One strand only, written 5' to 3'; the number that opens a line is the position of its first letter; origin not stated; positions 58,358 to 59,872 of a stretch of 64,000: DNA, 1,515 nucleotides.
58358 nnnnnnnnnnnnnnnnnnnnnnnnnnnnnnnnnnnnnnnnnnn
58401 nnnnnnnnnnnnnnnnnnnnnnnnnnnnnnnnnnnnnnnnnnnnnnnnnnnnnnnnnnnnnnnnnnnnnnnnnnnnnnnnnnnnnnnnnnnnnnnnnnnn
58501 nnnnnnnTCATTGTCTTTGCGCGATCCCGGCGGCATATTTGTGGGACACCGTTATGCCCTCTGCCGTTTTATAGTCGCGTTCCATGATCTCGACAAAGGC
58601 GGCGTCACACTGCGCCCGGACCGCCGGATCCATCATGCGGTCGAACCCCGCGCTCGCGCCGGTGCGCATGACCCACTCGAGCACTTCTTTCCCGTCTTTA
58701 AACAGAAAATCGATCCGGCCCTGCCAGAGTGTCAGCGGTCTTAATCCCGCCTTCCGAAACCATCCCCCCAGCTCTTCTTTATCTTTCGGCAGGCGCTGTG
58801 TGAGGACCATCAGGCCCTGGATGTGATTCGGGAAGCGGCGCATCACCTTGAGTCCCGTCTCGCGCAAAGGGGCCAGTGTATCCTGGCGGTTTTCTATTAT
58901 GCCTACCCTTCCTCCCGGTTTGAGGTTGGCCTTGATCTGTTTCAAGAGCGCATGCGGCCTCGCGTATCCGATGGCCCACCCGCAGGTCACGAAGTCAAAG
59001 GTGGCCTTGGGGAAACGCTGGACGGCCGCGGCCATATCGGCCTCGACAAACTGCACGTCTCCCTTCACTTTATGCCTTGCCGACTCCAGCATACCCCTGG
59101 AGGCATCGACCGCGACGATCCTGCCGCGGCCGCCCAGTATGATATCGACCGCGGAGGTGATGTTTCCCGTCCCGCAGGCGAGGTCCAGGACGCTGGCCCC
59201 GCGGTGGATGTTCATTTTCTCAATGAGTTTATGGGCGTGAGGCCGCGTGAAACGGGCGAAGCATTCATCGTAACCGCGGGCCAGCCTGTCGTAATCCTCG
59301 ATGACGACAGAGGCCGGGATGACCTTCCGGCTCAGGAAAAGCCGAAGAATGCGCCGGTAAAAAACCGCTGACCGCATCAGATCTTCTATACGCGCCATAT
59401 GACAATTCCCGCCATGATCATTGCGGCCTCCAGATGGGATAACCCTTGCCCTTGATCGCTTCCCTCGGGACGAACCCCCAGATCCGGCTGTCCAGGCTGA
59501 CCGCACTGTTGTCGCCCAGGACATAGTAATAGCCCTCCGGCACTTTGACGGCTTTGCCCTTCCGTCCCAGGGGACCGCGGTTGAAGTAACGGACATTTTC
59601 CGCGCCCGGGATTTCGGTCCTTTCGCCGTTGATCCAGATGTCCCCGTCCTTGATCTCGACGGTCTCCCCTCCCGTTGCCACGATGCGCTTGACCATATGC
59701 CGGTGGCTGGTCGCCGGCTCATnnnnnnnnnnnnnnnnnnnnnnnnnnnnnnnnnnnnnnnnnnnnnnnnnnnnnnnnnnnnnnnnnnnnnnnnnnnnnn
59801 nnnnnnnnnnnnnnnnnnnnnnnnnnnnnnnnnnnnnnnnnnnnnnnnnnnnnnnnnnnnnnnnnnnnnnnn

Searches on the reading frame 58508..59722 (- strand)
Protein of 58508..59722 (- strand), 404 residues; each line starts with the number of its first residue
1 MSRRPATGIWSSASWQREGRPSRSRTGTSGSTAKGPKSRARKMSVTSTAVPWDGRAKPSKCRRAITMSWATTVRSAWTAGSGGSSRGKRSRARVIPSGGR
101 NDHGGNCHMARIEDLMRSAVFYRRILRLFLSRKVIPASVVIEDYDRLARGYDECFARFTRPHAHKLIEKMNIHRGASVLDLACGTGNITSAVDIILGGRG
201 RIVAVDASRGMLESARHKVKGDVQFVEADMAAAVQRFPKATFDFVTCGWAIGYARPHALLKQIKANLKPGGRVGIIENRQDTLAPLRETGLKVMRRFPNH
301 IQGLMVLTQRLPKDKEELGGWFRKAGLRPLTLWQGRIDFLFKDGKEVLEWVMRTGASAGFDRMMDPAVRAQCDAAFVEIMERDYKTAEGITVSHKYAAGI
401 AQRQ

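Call 31: search_protein_families(library=pfam, proteins=[window:58508-59722:-], max_evalue=0.001)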
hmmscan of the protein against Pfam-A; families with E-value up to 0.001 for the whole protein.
window:58508-59722:- (404 aa): 9 families
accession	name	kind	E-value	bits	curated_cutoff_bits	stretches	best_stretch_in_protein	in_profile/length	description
PF13649.12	Methyltransf_25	-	3.8e-17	63.2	27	1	178-271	1-97/97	Methyltransferase domain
PF01209.24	Ubie_methyltran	-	2.9e-16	59.9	20.1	1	164-287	37-163/233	ubiE/COQ5 methyltransferase family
PF08241.18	Methyltransf_11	-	3.2e-15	57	21.2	1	179-273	1-93/95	Methyltransferase domain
PF13847.12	Methyltransf_31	-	7.1e-14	52.2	27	1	172-326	1-145/145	Methyltransferase domain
PF08242.18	Methyltransf_12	-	4.6e-11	43.8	30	1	179-273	1-98/98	Methyltransferase domain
PF13489.12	Methyltransf_23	-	1.9e-10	41.2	27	1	165-330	11-162/164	Methyltransferase domain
PF01135.25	PCMT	-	1.5e-08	35.1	20.3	1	161-274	59-170/210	Protein-L-isoaspartate(D-aspartate) O-methyltransferase (PCMT)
PF05175.20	MTS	-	2e-06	28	23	1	166-283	23-146/170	Methyltransferase small domain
PF01728.25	FtsJ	-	8.9e-05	22.9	24.1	1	165-247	11-97/181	FtsJ-like methyltransferase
